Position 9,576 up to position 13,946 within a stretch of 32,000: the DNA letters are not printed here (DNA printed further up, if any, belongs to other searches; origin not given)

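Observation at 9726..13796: Unusual single-polypeptide architecture: HEXXH peptidase + full UvrD motif set + four-Cys PD-(D/E)XK nuclease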

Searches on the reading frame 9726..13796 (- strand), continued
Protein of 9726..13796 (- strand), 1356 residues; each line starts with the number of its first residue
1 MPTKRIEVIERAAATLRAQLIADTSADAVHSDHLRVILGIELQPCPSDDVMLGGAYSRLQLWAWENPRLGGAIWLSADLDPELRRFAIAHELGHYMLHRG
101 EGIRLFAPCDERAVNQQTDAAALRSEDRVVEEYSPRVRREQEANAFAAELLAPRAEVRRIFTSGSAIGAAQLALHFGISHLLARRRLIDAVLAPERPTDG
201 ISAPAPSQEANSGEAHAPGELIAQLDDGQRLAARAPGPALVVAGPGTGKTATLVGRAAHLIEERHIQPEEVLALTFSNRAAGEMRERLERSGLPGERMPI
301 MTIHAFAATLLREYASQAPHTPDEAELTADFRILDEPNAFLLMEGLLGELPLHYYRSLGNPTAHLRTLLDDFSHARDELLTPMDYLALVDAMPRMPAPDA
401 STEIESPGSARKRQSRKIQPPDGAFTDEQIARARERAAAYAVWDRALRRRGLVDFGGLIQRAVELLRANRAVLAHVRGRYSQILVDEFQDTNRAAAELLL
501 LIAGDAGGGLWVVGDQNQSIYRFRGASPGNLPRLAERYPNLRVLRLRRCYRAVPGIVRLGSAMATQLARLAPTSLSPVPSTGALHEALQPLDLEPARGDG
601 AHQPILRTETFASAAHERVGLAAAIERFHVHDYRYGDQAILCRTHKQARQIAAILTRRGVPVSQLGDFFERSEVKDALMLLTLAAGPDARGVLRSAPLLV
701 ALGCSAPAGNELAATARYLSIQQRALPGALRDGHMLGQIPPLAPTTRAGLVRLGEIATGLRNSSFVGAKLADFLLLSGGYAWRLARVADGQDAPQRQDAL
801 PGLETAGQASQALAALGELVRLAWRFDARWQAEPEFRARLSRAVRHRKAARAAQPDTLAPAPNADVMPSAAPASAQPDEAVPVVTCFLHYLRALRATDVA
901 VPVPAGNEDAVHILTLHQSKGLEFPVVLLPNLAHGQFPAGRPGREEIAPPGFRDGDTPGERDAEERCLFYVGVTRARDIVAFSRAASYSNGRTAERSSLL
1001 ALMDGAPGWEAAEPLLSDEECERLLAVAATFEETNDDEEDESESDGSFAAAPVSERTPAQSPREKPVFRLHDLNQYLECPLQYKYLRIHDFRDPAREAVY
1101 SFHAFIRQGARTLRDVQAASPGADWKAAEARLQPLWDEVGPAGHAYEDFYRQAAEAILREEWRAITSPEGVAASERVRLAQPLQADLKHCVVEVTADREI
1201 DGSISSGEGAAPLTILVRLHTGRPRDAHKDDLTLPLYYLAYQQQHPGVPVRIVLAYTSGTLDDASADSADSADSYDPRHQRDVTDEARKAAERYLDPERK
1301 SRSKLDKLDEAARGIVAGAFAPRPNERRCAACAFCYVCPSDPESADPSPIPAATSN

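Call 93: get_annotated_region(hit=H12, flank=6000)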
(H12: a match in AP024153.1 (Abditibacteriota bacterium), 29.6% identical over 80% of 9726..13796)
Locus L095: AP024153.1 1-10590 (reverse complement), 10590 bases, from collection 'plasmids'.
description: Abditibacteriota bacterium IAD-21 plasmid pIAD-21 DNA, complete sequence
organism: Abditibacteriota bacterium (NCBI taxid 2783868)
taxonomy: Bacteria; Abditibacteriota; ; ; ; ; Abditibacteriota bacterium
host: -; source: Acer palmatum; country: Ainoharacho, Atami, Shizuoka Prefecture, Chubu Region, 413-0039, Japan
typing (MOB-suite, as given by PLSDB): non-mobilizable
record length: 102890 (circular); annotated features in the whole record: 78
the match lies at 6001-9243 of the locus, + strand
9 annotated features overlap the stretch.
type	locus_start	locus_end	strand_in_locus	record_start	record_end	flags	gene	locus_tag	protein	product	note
CDS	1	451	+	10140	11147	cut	-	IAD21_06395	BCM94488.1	hypothetical protein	-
CDS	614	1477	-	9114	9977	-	-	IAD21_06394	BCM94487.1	hypothetical protein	-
CDS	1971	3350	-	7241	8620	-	-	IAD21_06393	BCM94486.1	hypothetical protein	-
CDS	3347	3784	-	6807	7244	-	-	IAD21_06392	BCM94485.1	hypothetical protein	-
CDS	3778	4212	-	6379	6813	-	-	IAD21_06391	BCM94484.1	hypothetical protein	-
CDS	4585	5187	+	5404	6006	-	-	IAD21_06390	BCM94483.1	hypothetical protein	-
CDS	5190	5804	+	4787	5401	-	-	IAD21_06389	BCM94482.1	hypothetical protein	-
CDS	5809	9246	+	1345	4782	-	pcrA_2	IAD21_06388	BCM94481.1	ATP-dependent DNA helicase PcrA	-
CDS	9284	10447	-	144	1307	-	-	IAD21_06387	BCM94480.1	hypothetical protein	-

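Call 94: get_annotated_region(hit=H17, flank=6000)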
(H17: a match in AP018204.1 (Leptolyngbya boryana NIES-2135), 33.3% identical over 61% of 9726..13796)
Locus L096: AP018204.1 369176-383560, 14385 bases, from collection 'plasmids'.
description: Leptolyngbya boryana NIES-2135 plasmid plasmid1 DNA, complete genome
organism: Leptolyngbya boryana NIES-2135 (NCBI taxid 1973484)
taxonomy: Bacteria; Cyanobacteriota; Cyanophyceae; Leptolyngbyales; Leptolyngbyaceae; Leptolyngbya; Leptolyngbya boryana; Leptolyngbya boryana NIES-2135
host: -; source: -; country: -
typing (MOB-suite, as given by PLSDB): non-mobilizable
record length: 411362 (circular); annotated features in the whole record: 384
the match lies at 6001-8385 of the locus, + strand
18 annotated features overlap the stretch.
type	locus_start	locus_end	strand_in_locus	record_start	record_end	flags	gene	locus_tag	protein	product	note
CDS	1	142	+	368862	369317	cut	-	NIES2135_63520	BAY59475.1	hypothetical protein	-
CDS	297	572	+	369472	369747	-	-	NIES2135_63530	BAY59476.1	thioredoxin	-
CDS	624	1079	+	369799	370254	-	-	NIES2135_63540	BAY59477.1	transcriptional regulator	-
CDS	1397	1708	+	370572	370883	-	-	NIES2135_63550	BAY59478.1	hypothetical protein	-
CDS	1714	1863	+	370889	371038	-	-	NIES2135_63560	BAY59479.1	hypothetical protein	-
CDS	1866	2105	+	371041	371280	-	-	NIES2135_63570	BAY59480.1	hypothetical protein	-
CDS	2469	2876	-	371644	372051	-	phnM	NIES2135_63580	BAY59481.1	phosphonate metabolism protein PhnM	-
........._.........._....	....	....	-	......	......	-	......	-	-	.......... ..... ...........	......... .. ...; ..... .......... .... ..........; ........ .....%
CDS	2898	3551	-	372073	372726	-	-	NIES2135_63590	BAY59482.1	NADPH-dependent FMN reductase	-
CDS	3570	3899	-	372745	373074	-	-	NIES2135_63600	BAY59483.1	putative ArsR regulatory protein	-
CDS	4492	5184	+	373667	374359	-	-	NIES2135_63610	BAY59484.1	hypothetical protein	-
CDS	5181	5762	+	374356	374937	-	-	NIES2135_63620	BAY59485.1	hypothetical protein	-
CDS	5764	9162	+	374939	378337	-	uvrD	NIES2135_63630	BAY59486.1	DNA helicase II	-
CDS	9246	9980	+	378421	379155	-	-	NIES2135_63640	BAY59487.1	hypothetical protein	-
CDS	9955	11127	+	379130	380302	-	-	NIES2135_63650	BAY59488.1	hypothetical protein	-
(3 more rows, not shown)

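Call 95: search_protein_families(library=pfam, proteins=[L094:4363-5154:+, L094:5151-5807:+, L095:4585-5187:+, L095:5190-5804:+, L096:4492-5184:+, L096:5181-5762:+, L094:9355-9864:+, L094:10818-12188:+, L096:9246-9980:+, L096:9955-11127:+], max_evalue=0.05)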
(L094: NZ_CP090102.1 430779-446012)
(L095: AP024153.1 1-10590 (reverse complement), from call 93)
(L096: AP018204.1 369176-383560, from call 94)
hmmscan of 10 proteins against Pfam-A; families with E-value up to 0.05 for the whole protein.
L094:4363-5154:+ (263 aa): 3 families
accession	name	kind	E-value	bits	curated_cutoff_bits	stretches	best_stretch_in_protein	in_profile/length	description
PF08281.18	Sigma70_r4_2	-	3.9e-07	30.1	25.7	1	197-224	2-29/54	Sigma-70, region 4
PF04545.22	Sigma70_r4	-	0.017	15.1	24.1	0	202-256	1-48/50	Sigma-70, region 4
PF14304.11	CSTF_C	-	0.048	13.8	24.3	0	201-216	18-33/41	Transcription termination and cleavage factor C-terminal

L094:5151-5807:+ (218 aa): 1 family
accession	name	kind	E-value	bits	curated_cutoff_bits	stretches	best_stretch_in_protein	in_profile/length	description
PF16772.10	TERF2_RBM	-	0.0075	16.2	27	1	10-28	11-28/41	Telomeric repeat-binding factor 2 Rap1-binding motif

L095:4585-5187:+ (200 aa): 2 families
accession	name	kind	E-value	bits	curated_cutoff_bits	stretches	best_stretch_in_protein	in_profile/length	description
PF04542.20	Sigma70_r2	-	6.3e-10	39.1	24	1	15-90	3-69/71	Sigma-70 region 2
PF23713.2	WH_Egal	-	0.008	17.1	27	1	122-143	39-60/69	Egalitarian winged helix domain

L095:5190-5804:+ (204 aa): 1 family
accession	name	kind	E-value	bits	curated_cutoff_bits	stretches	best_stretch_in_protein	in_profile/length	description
PF02268.21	TFIIA_gamma_N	-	0.0099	16.4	33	0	173-199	11-37/47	Transcription initiation factor IIA, gamma subunit, helical domain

L096:4492-5184:+ (230 aa): 2 families
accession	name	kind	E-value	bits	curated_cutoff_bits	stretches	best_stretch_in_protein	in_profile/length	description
PF08281.18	Sigma70_r4_2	-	1.2e-05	25.3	25.7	1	163-183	3-23/54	Sigma-70, region 4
PF04545.22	Sigma70_r4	-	0.0014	18.6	24.1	1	168-221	2-49/50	Sigma-70, region 4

L096:5181-5762:+ (193 aa): 0 families

L094:9355-9864:+ (169 aa): 0 families

L094:10818-12188:+ (456 aa): 3 families
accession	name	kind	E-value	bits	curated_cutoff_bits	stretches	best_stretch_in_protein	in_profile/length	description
PF00899.27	ThiF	-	0.013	15.1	28.1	1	212-362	21-168/238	ThiF family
PF22461.2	SLBB_2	-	0.041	14.4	27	0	71-117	3-50/79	SLBB domain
PF10531.15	SLBB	-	0.044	14.1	27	0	71-106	2-37/55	SLBB domain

L096:9246-9980:+ (244 aa): 1 family
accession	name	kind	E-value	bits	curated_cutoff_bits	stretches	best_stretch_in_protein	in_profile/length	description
PF14452.12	Multi_ubiq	-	6.1e-60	199.8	24.5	3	31-94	5-68/69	Multiubiquitin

L096:9955-11127:+ (390 aa): 2 families
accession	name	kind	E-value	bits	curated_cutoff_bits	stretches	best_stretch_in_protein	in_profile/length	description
PF20590.3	DUF6791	-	3.7e-58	196.3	25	1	10-158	1-149/149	Domain of unknown function (DUF6791)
PF00899.27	ThiF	-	4e-09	36.4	28.1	1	169-297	15-143/238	ThiF family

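Call 104: get_annotated_region(hit=H13, flank=7000)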
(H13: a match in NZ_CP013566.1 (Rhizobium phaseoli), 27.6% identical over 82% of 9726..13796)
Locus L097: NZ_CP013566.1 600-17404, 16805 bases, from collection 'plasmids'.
description: Rhizobium phaseoli strain N831 plasmid pRphaN831c, complete sequence
organism: Rhizobium phaseoli (NCBI taxid 396)
taxonomy: Bacteria; Pseudomonadota; Alphaproteobacteria; Hyphomicrobiales; Rhizobiaceae; Rhizobium; Rhizobium phaseoli
host: -; source: Phaseolus vulgaris,Whole organism,Legume-root nodule,legume-root nodule; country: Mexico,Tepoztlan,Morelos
typing (MOB-suite, as given by PLSDB): conjugative; replicon rep_cluster_287; relaxase MOBQ; mating-pair formation MPF_T
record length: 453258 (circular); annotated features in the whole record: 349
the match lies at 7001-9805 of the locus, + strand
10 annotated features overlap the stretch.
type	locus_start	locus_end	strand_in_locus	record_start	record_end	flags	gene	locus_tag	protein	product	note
CDS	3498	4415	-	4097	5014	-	-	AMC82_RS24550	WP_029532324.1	recombinase family protein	GO:0006310 - DNA recombination [Evidence IEA]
CDS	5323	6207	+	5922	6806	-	-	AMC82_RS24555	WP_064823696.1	hypothetical protein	-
CDS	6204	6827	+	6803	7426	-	-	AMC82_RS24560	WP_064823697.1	hypothetical protein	-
CDS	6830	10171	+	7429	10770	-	-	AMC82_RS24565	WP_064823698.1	ATP-dependent helicase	-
CDS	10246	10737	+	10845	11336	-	-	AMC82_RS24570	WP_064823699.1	hypothetical protein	-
CDS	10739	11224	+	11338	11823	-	-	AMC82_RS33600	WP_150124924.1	hypothetical protein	-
CDS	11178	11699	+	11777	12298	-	-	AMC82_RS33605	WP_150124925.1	Mov34/MPN/PAD-1 family protein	-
CDS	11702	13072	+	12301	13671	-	-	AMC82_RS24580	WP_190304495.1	ThiF family adenylyltransferase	-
CDS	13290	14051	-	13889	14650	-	-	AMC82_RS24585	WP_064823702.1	TIGR02391 family protein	-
CDS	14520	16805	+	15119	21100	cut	-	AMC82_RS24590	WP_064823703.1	DUF3320 domain-containing protein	-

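Call 105: get_annotated_region(hit=H15, flank=7000)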
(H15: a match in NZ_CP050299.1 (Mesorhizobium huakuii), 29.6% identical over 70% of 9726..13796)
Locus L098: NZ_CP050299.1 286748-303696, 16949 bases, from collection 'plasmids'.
description: Mesorhizobium huakuii strain 583 plasmid p_1, complete sequence
organism: Mesorhizobium huakuii (NCBI taxid 28104)
taxonomy: Bacteria; Pseudomonadota; Alphaproteobacteria; Hyphomicrobiales; Phyllobacteriaceae; Mesorhizobium; Mesorhizobium huakuii
host: -; source: Oxytropis kamtschatica,cell culture,root nodule; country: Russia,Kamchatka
typing (MOB-suite, as given by PLSDB): non-mobilizable; mating-pair formation MPF_T
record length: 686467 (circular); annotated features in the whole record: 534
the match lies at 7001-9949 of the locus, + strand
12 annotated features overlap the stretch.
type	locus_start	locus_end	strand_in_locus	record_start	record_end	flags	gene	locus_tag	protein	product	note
CDS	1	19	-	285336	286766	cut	-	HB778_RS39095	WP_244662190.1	SEC-C domain-containing protein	-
CDS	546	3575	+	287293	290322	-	-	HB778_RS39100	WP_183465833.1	AAA family ATPase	-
CDS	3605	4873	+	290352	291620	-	-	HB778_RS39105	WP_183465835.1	hypothetical protein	-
CDS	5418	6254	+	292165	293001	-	-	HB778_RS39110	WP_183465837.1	sigma-70 family RNA polymerase sigma factor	GO:0006352 - DNA-templated transcription initiation [Evidence IEA]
CDS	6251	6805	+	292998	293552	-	-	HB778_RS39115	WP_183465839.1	hypothetical protein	-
CDS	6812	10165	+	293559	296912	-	-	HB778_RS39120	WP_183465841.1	ATP-dependent helicase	-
CDS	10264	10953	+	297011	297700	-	-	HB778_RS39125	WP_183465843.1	multiubiquitin domain-containing protein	-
CDS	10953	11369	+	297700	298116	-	-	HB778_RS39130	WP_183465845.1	hypothetical protein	-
CDS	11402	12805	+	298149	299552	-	-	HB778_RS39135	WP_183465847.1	ThiF family adenylyltransferase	-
CDS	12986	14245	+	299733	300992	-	-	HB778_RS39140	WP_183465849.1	DNA repair exonuclease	-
CDS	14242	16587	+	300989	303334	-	-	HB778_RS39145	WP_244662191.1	AAA family ATPase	-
CDS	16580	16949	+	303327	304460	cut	-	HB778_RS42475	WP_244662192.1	hypothetical protein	-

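Call 106: get_annotated_region(hit=H16, flank=7000)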
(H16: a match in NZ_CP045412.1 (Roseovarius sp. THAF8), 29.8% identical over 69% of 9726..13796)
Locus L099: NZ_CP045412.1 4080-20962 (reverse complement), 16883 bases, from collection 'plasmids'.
description: Roseovarius sp. THAF8 plasmid pTHAF8_b, complete sequence
organism: Roseovarius sp. THAF8 (NCBI taxid 2587846)
taxonomy: Bacteria; Pseudomonadota; Alphaproteobacteria; Rhodobacterales; Roseobacteraceae; Roseovarius; Roseovarius sp. THAF8
host: -; source: pure culture,Surface of a polyethylene microplastic particle present in tank 6 of a marine aquarium ...; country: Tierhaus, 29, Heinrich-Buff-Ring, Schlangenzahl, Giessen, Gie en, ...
typing (MOB-suite, as given by PLSDB): non-mobilizable; replicon rep_cluster_599
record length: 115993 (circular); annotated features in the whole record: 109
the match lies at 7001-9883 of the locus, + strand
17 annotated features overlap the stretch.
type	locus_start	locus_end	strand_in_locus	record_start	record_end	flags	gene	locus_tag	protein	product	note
CDS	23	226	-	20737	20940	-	-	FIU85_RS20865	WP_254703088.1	hypothetical protein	-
CDS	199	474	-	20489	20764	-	-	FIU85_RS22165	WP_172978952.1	hypothetical protein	-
CDS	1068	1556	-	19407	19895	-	-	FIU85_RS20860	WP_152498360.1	hypothetical protein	-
CDS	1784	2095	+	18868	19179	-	-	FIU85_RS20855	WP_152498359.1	hypothetical protein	-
CDS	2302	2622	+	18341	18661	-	-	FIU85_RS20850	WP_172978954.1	H-NS histone family protein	-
CDS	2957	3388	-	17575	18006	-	-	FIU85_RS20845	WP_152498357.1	hypothetical protein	-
CDS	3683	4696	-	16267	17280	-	-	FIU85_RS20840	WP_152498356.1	nucleotidyl transferase AbiEii/AbiGii toxin family protein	-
CDS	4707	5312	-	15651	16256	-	-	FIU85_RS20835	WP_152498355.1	DUF6088 family protein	-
CDS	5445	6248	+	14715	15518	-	-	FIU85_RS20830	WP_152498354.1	hypothetical protein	-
CDS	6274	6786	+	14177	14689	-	-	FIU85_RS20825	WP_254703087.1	hypothetical protein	-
CDS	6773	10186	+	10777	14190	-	-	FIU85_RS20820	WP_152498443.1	ATP-dependent helicase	-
CDS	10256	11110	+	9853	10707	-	-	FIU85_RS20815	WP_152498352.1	multiubiquitin domain-containing protein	-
CDS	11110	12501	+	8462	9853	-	-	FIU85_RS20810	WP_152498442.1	ThiF family adenylyltransferase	-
CDS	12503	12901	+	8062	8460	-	-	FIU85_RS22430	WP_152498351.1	DUF6527 family protein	-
CDS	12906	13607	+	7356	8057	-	-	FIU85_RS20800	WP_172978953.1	competence protein CoiA family protein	-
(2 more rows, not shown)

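Call 107: get_annotated_region(hit=H20, flank=7000)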
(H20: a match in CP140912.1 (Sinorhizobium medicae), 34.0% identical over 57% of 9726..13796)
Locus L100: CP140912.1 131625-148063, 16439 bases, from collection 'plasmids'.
description: Sinorhizobium medicae strain ml29 plasmid pMl5, complete sequence
organism: Sinorhizobium medicae (NCBI taxid 110321)
taxonomy: Bacteria; Pseudomonadota; Alphaproteobacteria; Hyphomicrobiales; Rhizobiaceae; Sinorhizobium; Sinorhizobium medicae
host: -; source: Medicago lupulina,whole organism; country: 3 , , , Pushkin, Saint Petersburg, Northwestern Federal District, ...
typing (MOB-suite, as given by PLSDB): conjugative; replicon rep_cluster_546; relaxase MOBP,MOBP; mating-pair formation MPF_T
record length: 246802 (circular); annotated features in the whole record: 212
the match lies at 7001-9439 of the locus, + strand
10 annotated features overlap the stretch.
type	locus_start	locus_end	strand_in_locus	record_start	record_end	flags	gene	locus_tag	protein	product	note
CDS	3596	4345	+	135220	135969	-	-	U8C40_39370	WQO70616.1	carbonic anhydrase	-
CDS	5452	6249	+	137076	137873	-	-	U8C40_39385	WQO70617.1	hypothetical protein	-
CDS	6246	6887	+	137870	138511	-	-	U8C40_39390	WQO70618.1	hypothetical protein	-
CDS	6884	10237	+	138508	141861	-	-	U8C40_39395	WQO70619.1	UvrD-helicase domain-containing protein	-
CDS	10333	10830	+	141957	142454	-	-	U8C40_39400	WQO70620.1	hypothetical protein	-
CDS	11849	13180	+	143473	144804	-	-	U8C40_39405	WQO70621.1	hypothetical protein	-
CDS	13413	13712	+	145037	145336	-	-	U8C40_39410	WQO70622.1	hypothetical protein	-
CDS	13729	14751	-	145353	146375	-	-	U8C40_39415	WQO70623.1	hypothetical protein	-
CDS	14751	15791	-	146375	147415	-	-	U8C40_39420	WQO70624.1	adenylosuccinate synthetase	-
CDS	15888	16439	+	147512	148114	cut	-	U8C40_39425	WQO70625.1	hypothetical protein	-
